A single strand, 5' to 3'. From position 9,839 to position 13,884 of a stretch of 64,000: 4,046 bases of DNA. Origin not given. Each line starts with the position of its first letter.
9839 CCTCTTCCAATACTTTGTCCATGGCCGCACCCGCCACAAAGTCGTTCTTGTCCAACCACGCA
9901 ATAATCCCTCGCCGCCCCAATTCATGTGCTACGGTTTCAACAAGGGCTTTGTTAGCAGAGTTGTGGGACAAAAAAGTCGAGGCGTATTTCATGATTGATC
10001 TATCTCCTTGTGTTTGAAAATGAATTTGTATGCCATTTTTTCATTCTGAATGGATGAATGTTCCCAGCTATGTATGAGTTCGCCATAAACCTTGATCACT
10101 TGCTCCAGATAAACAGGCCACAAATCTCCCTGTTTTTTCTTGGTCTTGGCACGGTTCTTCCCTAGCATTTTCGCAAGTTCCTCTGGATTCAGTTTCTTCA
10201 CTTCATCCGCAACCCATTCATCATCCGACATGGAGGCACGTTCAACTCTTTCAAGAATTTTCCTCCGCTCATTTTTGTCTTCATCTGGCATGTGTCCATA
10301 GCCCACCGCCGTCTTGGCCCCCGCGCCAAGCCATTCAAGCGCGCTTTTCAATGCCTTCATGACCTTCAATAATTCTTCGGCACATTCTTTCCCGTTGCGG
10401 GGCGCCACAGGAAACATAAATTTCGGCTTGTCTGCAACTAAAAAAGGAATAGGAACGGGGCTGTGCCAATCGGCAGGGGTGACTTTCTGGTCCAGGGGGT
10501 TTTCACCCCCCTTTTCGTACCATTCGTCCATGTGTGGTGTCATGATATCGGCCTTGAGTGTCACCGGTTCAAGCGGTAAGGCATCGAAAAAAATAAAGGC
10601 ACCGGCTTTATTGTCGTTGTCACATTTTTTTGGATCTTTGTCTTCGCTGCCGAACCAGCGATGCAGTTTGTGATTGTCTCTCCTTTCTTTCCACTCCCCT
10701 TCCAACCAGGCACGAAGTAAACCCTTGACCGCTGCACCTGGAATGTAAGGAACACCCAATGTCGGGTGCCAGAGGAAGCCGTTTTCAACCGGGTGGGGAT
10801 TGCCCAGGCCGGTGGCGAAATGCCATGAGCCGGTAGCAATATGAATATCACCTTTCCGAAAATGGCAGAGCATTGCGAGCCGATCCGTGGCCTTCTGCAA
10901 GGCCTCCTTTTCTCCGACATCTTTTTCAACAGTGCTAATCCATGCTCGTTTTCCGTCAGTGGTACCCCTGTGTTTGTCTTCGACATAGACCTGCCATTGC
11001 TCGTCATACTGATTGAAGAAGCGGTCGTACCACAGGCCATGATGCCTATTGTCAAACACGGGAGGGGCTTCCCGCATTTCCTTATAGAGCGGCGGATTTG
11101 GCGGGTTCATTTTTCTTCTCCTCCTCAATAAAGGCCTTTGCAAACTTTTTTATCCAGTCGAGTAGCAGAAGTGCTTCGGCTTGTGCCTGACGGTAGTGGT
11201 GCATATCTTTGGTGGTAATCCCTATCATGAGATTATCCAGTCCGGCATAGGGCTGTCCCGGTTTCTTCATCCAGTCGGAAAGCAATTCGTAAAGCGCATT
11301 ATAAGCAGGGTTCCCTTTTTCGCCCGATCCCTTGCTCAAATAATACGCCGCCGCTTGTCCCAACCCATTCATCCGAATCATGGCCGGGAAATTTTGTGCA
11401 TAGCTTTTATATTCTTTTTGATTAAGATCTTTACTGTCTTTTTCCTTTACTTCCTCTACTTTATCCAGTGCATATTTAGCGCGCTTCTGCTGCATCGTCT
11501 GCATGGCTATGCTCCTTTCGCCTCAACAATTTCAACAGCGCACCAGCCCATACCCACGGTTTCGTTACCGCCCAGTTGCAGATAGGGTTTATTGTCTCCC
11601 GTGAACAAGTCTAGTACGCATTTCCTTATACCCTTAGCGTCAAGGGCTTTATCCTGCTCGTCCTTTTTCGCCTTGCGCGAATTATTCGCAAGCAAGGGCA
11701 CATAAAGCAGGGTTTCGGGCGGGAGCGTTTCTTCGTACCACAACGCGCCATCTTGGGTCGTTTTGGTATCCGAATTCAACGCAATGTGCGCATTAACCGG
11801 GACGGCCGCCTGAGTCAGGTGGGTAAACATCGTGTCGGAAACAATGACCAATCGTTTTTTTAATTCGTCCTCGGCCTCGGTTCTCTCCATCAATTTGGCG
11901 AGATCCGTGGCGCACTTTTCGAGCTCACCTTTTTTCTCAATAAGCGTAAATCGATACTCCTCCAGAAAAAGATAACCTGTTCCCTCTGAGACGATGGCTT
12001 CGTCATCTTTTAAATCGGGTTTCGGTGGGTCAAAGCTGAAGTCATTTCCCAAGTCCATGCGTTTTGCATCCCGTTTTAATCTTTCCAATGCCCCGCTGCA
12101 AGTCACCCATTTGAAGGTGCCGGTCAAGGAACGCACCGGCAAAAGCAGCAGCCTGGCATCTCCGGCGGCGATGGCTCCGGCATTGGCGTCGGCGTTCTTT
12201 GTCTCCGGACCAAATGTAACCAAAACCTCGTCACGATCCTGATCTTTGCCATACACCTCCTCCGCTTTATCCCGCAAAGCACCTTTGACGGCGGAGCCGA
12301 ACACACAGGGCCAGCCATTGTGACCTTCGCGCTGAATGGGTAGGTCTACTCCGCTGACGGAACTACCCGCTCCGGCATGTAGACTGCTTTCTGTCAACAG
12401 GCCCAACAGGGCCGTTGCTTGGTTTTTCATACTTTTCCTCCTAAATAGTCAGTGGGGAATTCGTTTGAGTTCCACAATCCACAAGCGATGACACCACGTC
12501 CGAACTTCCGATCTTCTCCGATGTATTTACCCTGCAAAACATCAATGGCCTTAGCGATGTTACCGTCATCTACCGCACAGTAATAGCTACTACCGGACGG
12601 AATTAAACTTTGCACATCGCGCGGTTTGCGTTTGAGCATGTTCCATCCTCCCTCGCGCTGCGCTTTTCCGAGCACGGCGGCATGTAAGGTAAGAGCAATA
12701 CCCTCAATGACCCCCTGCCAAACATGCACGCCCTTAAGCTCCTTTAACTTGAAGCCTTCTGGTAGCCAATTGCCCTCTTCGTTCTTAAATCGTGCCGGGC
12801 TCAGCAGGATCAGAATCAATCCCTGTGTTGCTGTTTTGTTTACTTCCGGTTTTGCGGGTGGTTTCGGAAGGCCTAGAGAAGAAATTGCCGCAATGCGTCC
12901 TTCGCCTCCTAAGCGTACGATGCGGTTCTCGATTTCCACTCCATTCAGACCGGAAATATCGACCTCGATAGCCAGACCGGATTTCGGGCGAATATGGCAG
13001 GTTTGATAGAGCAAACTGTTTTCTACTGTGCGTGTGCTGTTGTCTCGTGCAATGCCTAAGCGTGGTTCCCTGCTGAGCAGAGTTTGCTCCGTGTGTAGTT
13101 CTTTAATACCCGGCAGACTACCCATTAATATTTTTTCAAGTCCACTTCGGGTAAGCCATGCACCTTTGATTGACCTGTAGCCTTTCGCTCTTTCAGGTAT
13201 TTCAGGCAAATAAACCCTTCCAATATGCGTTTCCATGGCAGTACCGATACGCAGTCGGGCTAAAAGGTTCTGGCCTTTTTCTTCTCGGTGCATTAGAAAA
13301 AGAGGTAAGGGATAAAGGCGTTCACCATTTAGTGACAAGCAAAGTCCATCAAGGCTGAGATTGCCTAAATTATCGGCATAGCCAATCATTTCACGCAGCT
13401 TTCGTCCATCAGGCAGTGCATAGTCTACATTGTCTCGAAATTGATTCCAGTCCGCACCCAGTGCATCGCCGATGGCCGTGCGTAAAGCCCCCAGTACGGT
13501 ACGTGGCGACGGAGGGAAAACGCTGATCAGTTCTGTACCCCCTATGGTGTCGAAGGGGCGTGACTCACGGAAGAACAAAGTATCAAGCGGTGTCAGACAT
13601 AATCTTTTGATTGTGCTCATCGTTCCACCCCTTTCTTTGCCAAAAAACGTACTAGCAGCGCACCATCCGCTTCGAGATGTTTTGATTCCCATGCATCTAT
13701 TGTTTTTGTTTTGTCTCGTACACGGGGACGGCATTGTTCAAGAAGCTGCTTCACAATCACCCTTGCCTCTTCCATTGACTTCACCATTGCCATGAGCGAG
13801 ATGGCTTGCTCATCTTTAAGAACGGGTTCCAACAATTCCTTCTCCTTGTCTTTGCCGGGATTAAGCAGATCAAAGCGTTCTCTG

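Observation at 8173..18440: Type III-B (Cmr) CRISPR-Cas module: HD-less, GGDD-intact Cas10 with a TIR plus SAVED-like effector translationally coupled to cmr6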

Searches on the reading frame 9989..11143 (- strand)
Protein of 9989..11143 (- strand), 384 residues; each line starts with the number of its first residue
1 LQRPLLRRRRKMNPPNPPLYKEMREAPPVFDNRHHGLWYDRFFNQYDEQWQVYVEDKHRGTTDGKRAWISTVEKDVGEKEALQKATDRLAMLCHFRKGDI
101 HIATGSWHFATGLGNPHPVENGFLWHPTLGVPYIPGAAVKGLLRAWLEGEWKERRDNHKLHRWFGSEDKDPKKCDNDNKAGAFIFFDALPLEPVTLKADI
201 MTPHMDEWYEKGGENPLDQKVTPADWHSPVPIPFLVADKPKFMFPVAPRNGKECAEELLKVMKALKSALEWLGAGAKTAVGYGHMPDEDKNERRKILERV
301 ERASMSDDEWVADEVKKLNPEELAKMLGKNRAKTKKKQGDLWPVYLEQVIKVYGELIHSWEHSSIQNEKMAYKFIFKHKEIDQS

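Call 6: search_protein_families(library=pfam, proteins=[window:9989-11143:-], max_evalue=0.01)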
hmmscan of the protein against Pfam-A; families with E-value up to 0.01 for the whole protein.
window:9989-11143:- (384 aa): 1 family
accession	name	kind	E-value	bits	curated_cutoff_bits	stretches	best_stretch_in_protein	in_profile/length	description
PF03787.20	RAMPs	-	1.8e-16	61.6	22.1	1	104-284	12-187/189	RAMP superfamily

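Call 7: search_protein_families(library=ncbifam, proteins=[window:9989-11143:-], max_evalue=0.01)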
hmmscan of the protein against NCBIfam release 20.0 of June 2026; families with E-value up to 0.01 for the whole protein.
window:9989-11143:- (384 aa): 3 families
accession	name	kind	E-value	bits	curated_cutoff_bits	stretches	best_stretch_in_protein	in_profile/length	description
TIGR01898.1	cas_TM1791_cmr6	equivalog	5.2e-32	111.6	51.1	1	109-285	9-194/195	type III-B CRISPR module RAMP protein Cmr6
TIGR02580.1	cas_RAMP_Cmr4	equivalog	4.2e-06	26.8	87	1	128-191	32-90/283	type III-B CRISPR module RAMP protein Cmr4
TIGR02582.1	cas7_TM1809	equivalog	0.0015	18.5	90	1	127-166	38-88/203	type III-A CRISPR-associated RAMP protein Csm3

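Call 11: search_protein_families(library=padloc, proteins=[window:9989-11143:-], max_evalue=1)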
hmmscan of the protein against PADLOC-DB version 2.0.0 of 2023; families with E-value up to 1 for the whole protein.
window:9989-11143:- (384 aa): 25 families
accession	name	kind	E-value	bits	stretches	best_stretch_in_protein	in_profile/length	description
PDLC01274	Cmr6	-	4.1e-35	119.5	1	108-285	36-187/188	"CAS-III-B,CAS-III-C; effector_G7"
PDLC00987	Cmr6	-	1.3e-34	118.1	1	110-285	43-212/213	Cmr6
PDLC00989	Cmr6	-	2.4e-32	110.8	1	112-285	91-259/264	Cmr6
PDLC01452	Cmr6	-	2e-31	107.8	1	108-285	76-224/228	"CAS-III-B,CAS-III-C; effector_G7"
PDLC01535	Cmr6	-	2.4e-13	48.5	1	120-285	33-183/185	"CAS-III-B,CAS-III-C; effector_G7"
PDLC01015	Csm3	-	1.6e-12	46.9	1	111-283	7-178/178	Csm3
PDLC01016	Csm3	-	3.7e-12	45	1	129-283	28-186/189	Csm3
PDLC01339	Csm3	-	1.2e-11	44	2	108-177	6-51/163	"CAS-III-A,CAS-III-D; effector_G7"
PDLC00988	Cmr6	-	9.6e-10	36.7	1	128-293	41-232/252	Cmr6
PDLC01017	Csm3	-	9.8e-09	33.3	1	99-290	20-218/257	Csm3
PDLC01442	Csm3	-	1.1e-07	29.9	1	100-300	20-189/208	"CAS-III-A,CAS-III-D; effector_G7"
PDLC00981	Cmr4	-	1.1e-06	26.8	1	128-191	32-90/283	CRISPR type III-B/RAMP module RAMP protein Cmr4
PDLC01613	Csm3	-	3.4e-06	26.1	1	100-200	8-77/177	"CAS-III-A,CAS-III-D; effector_G7"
PDLC01441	Cmr4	-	3.4e-06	25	1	108-191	14-82/245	"CAS-III-B,CAS-III-C; effector_G7"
PDLC01297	Csm3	-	6.2e-06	24.3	1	127-285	37-183/198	"CAS-III-A,CAS-III-D; effector_G7"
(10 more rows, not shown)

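Call 84: search_protein_representatives(protein=window:9989-11110:-)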
Query: 373 residues. Proteins with E-value up to 0.001 (for the whole library): 6199; up to 1e-10: 3755; up to 1e-30: 674. The best 150 are listed.
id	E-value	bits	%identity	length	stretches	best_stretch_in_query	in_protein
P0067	5.2e-136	470.6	58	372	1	1-366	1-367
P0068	1.9e-88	314.0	49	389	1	7-319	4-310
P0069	4.8e-87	309.3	49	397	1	6-364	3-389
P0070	2.5e-86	307.0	45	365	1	5-362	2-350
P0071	9.6e-86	305.0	55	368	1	7-293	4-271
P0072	1.5e-85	304.4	48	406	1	6-315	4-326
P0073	4.7e-85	302.8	45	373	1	7-369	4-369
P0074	9.4e-85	301.8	55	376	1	7-275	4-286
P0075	1.3e-84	301.3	51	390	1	5-290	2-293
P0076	3.4e-82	293.3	53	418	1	6-315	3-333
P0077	4.2e-82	293.0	44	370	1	7-366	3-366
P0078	8.0e-81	288.8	57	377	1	6-277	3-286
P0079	1.0e-79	285.2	52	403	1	7-294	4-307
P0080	2.6e-79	283.8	52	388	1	7-288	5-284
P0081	3.5e-79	283.4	46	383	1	7-329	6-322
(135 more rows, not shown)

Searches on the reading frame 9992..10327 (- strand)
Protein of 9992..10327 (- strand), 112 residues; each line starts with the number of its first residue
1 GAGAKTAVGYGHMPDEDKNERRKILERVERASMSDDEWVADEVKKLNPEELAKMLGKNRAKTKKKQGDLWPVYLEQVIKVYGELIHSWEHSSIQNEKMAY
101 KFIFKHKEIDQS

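Call 43: search_protein_families(library=pfam, proteins=[window:9992-10288:-], max_evalue=0.01)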
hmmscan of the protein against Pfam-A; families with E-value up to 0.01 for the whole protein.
seq(99 aa): 0 families

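Call 54: find_homologous_proteins(query=window:9992-10327:-, max_evalue=0.01)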
Query seq(112 aa): 5 candidates shared short words with the query, none scored E <= 0.01.

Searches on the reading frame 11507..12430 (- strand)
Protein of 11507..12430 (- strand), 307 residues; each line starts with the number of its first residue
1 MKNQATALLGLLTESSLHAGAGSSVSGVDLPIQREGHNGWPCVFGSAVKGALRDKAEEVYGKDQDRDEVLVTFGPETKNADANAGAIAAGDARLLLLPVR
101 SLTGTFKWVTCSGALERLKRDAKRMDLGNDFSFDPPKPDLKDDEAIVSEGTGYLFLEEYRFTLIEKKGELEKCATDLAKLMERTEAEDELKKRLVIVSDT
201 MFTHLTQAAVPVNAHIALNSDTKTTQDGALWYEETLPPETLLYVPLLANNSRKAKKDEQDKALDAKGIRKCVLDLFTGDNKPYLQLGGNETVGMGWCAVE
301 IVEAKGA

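Call 6: search_protein_families(library=pfam, proteins=[window:11507-12430:-], max_evalue=0.01)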
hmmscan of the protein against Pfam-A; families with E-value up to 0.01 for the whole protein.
window:11507-12430:- (307 aa): 1 family
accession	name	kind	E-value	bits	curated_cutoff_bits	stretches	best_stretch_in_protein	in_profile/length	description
PF03787.20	RAMPs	-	6.3e-17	63.1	22.1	1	13-297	4-188/189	RAMP superfamily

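Call 7: search_protein_families(library=ncbifam, proteins=[window:11507-12430:-], max_evalue=0.01)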
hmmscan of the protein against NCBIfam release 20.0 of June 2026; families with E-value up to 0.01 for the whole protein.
window:11507-12430:- (307 aa): 3 families
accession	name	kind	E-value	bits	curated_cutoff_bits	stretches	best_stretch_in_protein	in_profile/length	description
TIGR02580.1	cas_RAMP_Cmr4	equivalog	1.3e-62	212.3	87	1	8-297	2-282/283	type III-B CRISPR module RAMP protein Cmr4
TIGR02581.1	cas_cyan_RAMP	equivalog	1e-05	25.3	108.05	0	13-61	12-61/216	type III CRISPR-associated RAMP protein Csx7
TIGR02582.1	cas7_TM1809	equivalog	0.0022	18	90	1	13-66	12-68/203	type III-A CRISPR-associated RAMP protein Csm3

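Call 72: search_solved_structures(query=window:11507-12430:-, max_evalue=0.001, show_alignments=2)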
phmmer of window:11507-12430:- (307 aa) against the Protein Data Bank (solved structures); distinct sequences matched with E-value up to 0.001: 11.
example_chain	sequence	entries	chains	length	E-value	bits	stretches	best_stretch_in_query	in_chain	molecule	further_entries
4rdp_A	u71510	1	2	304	3.1e-46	161.3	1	7-303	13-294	CRISPR system Cmr subunit Cmr4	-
4w8w_A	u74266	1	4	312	3.2e-46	161.2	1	7-303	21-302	CRISPR system Cmr subunit Cmr4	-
4wnz_A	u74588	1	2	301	3.8e-46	161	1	7-303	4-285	CRISPR system Cmr subunit Cmr4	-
9x25_D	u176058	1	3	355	8.5e-42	146.7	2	47-299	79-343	CRISPR type III-associated protein domain-containing protein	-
3x1l_C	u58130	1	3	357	8.8e-42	146.7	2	47-299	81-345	Cmr4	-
9arw_C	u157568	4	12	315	1.1e-41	146.3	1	11-301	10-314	Type III-B CRISPR module RAMP protein Cmr4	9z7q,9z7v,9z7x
9l7c_F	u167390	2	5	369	1.4e-40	142.8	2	47-299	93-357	Type III-B CRISPR module RAMP protein Cmr4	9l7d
6s6b_D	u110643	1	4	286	4.8e-11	45.8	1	16-296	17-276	CRISPR-associated RAMP protein, Cmr4 family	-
9lq5_D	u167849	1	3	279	6.2e-11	45.4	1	9-299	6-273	Type III-B CRISPR module RAMP protein Cmr4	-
9lq6_D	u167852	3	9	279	2.7e-10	43.3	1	9-299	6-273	Type III-B CRISPR module RAMP protein Cmr4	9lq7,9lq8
6s8b_D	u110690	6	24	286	5.9e-10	42.2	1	16-296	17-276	CRISPR-associated RAMP protein, Cmr4 family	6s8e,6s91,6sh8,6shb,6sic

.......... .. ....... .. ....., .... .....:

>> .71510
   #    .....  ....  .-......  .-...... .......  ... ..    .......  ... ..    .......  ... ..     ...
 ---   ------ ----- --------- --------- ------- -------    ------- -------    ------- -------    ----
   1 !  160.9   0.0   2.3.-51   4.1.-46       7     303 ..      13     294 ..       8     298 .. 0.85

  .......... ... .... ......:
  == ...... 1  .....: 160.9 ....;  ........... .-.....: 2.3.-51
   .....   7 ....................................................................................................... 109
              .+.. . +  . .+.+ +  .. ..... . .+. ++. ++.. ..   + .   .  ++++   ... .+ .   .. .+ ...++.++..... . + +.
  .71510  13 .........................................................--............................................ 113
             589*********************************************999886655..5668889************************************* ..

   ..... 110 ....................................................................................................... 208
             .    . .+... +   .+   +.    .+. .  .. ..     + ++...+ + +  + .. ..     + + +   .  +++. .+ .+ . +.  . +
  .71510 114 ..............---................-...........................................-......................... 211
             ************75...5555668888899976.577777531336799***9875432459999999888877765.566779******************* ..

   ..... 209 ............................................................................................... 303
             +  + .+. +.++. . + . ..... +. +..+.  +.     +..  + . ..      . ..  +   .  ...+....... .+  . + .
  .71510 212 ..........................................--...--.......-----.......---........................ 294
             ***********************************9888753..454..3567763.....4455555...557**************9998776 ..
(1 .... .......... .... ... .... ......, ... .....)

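Call 89: find_encoding_contigs(protein=window:11507-12430:-, flank=5000, max_places=3)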
Protein window:11507-12430:- (307 aa): no gene with exactly this product is on record in the collection.

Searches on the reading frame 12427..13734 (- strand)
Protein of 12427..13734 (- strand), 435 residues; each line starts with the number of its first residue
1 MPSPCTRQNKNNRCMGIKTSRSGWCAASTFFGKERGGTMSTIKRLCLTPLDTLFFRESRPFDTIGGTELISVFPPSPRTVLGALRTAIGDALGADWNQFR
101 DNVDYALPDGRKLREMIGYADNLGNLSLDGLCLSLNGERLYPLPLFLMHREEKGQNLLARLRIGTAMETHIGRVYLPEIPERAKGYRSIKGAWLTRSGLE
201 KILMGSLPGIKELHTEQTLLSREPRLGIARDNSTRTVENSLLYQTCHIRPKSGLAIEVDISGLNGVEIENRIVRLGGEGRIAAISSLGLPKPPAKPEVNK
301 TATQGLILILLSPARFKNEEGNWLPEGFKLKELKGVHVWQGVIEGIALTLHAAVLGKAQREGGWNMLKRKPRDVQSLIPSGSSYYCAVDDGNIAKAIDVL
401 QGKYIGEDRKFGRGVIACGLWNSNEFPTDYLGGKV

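Call 6: search_protein_families(library=pfam, proteins=[window:12427-13734:-], max_evalue=0.01)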
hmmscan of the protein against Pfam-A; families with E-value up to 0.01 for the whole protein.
window:12427-13734:- (435 aa): 1 family
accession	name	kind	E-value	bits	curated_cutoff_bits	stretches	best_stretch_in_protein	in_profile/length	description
PF09700.15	Cas_Cmr3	-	4.3e-61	207.8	21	1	47-421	3-367/367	CRISPR-associated protein (Cas_Cmr3)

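Call 7: search_protein_families(library=ncbifam, proteins=[window:12427-13734:-], max_evalue=0.01)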
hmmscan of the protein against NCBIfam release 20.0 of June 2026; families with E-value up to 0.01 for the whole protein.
window:12427-13734:- (435 aa): 1 family
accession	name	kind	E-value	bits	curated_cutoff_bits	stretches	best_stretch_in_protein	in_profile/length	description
TIGR01888.1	cas_cmr3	equivalog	3.1e-28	98.9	100.4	1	47-416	3-341/346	type III-B CRISPR module-associated protein Cmr3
